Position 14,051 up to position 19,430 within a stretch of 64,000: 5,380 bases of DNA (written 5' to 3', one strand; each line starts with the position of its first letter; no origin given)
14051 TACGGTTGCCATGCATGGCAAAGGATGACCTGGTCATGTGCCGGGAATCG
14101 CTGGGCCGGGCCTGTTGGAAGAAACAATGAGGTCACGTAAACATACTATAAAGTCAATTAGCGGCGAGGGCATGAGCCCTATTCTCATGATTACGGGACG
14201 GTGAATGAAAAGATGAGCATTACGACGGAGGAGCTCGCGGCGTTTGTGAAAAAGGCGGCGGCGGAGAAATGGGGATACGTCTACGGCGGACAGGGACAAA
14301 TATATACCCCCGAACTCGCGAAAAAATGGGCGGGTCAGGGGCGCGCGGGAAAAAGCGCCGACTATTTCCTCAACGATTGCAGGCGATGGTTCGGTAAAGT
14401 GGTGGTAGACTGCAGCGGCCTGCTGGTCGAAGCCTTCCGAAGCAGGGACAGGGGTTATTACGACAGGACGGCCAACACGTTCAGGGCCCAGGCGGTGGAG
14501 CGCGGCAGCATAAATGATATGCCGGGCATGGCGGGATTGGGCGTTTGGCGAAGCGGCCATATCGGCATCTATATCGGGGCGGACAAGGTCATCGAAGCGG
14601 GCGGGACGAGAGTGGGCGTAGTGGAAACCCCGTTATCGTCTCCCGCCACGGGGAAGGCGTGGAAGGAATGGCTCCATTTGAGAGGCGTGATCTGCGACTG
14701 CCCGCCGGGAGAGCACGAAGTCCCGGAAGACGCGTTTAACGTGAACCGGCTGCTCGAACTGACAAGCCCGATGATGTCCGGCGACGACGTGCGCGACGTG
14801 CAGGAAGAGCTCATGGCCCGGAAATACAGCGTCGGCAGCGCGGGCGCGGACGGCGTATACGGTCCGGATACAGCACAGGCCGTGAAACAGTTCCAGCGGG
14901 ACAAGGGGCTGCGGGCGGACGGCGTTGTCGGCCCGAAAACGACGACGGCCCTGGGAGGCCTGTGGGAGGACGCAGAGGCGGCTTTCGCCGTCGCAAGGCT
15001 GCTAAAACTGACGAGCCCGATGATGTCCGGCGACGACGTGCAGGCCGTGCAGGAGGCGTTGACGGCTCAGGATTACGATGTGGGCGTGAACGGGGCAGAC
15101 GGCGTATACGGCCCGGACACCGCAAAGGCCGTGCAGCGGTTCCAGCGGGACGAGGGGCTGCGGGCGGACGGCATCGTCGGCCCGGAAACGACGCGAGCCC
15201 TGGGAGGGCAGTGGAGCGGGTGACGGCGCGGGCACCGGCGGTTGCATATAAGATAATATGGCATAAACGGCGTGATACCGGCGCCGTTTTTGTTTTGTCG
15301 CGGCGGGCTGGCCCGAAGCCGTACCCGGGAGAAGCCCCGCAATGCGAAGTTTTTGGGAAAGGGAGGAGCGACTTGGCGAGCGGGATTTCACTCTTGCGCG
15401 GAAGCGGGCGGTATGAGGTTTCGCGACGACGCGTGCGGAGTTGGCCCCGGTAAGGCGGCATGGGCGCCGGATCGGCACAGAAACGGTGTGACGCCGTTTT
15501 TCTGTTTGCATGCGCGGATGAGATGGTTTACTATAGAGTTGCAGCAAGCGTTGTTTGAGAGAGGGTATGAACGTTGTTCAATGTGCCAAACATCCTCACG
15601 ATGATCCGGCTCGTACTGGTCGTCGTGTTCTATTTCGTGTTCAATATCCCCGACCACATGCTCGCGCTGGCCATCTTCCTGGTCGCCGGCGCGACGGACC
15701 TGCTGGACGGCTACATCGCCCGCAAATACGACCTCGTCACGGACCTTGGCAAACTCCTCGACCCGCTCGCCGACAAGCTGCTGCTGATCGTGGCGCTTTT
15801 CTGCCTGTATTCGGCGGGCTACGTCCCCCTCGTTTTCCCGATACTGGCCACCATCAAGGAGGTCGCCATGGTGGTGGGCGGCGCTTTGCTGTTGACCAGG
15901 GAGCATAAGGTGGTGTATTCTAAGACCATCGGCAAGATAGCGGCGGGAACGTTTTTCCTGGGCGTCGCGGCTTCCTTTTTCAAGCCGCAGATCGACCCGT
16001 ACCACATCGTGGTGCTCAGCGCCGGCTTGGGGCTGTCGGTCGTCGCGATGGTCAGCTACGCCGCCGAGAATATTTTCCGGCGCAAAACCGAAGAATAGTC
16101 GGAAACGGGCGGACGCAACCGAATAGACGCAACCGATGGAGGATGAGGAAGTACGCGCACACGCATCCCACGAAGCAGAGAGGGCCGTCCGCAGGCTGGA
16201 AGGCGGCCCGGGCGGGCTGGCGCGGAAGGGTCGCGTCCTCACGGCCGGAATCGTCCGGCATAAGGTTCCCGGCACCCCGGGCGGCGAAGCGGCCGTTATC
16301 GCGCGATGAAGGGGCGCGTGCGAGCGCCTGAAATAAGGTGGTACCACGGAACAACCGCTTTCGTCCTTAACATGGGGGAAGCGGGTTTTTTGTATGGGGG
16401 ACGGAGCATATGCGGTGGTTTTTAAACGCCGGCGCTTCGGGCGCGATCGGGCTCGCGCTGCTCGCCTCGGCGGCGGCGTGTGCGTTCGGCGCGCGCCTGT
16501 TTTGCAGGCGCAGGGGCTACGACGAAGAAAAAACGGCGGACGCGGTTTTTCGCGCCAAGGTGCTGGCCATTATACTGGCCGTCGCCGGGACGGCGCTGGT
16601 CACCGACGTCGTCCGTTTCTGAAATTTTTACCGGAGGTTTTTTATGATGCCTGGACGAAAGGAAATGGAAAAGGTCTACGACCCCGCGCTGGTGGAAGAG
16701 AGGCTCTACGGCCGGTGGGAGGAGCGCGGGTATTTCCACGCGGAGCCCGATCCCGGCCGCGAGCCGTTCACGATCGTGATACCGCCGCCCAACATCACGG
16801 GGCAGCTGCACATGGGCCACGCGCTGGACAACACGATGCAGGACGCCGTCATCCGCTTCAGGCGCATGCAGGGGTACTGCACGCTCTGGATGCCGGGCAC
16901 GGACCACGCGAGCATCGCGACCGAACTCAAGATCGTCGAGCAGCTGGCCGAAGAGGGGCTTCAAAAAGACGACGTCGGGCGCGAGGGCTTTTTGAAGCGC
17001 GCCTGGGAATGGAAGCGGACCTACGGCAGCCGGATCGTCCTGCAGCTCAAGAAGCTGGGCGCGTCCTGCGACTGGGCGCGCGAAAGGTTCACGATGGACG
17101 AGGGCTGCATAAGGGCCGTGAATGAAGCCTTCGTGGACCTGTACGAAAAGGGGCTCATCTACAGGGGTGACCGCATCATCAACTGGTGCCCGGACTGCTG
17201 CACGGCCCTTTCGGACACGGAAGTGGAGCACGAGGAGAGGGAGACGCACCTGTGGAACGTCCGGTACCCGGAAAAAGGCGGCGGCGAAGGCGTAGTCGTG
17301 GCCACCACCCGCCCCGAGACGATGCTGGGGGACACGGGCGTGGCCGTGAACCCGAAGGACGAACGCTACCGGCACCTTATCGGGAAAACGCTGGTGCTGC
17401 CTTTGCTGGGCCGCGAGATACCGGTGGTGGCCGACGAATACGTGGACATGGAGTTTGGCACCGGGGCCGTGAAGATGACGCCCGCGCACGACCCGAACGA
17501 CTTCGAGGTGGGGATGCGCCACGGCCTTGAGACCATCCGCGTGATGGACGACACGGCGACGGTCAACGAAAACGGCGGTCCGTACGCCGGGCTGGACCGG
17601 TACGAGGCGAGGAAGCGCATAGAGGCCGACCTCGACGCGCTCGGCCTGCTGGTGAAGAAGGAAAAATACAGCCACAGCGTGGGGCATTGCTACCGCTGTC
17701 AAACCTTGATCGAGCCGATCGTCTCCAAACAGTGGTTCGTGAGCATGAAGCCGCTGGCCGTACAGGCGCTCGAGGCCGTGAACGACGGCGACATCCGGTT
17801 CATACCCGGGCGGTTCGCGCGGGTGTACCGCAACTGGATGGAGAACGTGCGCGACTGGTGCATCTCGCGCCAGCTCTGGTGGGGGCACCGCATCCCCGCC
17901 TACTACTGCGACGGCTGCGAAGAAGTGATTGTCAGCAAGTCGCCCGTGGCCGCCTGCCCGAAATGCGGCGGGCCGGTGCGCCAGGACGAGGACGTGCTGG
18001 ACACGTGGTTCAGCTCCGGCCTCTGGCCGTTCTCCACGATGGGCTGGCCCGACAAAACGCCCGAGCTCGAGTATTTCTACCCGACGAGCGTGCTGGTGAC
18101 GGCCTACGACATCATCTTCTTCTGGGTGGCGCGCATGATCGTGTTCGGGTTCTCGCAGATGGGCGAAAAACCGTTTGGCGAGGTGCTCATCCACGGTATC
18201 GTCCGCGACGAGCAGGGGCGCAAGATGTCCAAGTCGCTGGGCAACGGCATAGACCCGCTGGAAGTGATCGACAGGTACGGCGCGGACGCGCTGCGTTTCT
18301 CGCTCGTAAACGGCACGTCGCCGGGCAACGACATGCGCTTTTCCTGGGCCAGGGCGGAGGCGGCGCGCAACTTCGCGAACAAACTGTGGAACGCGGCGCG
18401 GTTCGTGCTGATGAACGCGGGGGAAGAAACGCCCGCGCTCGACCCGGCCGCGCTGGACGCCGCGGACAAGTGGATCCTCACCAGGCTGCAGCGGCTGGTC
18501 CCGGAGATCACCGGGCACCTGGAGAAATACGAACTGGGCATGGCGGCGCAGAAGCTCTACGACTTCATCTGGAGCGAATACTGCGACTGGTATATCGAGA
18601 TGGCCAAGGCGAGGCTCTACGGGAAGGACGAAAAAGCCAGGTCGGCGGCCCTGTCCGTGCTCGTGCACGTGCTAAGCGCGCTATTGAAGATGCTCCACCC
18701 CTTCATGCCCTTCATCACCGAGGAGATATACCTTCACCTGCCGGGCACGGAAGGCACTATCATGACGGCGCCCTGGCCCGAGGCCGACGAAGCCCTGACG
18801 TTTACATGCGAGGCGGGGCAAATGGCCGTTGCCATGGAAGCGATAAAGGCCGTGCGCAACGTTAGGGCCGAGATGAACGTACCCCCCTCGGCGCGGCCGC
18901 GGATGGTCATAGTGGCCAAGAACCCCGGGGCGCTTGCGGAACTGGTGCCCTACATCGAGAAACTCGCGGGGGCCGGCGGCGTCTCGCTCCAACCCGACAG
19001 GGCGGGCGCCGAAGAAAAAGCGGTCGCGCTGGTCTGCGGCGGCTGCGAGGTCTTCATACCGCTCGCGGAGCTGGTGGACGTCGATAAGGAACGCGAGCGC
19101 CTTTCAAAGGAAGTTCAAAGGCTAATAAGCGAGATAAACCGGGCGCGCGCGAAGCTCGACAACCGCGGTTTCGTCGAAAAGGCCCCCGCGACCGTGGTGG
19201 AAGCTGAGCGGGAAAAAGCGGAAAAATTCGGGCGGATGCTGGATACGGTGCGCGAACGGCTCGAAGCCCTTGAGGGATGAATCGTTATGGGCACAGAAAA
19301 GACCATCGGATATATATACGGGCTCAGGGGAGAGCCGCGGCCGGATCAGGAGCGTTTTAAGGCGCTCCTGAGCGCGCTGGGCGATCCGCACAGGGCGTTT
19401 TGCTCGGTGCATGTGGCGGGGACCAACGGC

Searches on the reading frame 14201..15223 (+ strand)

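Call 45: search_protein_families(library=pfam, proteins=[window:14201-15223:+], max_evalue=0.0001)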
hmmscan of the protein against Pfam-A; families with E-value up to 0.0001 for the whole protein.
window:14201-15223:+ (340 aa): 3 families
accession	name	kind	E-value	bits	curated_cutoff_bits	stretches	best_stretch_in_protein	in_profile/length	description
PF01471.23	PG_binding_1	-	7.6e-37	125.7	23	2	193-251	1-57/57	Putative peptidoglycan binding domain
PF09374.15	PG_binding_3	-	9.7e-09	35.7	24.6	0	227-252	2-32/76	Predicted Peptidoglycan domain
PF00877.26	NLPC_P60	-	5.1e-05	23.6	23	0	68-156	13-98/105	NlpC/P60 family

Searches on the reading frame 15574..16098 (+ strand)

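Call 45: search_protein_families(library=pfam, proteins=[window:15574-16098:+], max_evalue=0.0001)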
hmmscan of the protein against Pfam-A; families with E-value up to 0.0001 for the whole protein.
window:15574-16098:+ (174 aa): 1 family
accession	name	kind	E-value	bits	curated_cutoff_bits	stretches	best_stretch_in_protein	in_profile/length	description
PF01066.26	CDP-OH_P_transf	-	1e-33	117.3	22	1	2-155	1-150/152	CDP-alcohol phosphatidyltransferase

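Call 46: search_protein_families(library=ncbifam, proteins=[window:15574-16098:+], max_evalue=1e-10)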
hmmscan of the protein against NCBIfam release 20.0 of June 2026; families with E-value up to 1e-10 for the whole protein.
window:15574-16098:+ (174 aa): 3 families
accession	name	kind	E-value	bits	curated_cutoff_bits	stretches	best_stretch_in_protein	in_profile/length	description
TIGR00560.1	pgsA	equivalog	5.1e-26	92.3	109.1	1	2-165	1-175/183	CDP-diacylglycerol--glycerol-3-phosphate 3-phosphatidyltransferase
NF053678.1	ClpnSynClsA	equivalog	1.7e-22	80.5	240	1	2-131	3-131/180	cardiolipin synthase ClsA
NF008090.0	PRK10832.1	equivalog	2.8e-15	56.9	304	1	2-140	3-147/182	CDP-diacylglycerol--glycerol-3-phosphate 3-phosphatidyltransferase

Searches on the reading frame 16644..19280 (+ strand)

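Call 45: search_protein_families(library=pfam, proteins=[window:16644-19280:+], max_evalue=0.0001)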
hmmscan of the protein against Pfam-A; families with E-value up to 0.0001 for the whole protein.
window:16644-19280:+ (878 aa): 5 families
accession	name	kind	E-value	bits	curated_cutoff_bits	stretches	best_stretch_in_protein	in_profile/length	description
PF00133.28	tRNA-synt_1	-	6.5e-140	467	22.7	1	21-567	2-414/414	tRNA synthetases class I (I, L, M and V)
PF08264.19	Anticodon_1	-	2.1e-46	157.9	25.1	1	608-751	1-143/148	Anticodon-binding domain of tRNA ligase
PF09334.17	tRNA-synt_1g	-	2.4e-22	79.7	20.1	2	513-583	314-385/391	tRNA synthetases class I (M)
PF10458.14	Val_tRNA-synt_C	-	2.6e-19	69.7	25.9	1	812-876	1-65/66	Valyl tRNA synthetase tRNA binding arm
PF13603.12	tRNA-synt_1_2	-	1.8e-10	41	25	1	247-304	86-143/185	Leucyl-tRNA synthetase, editing domain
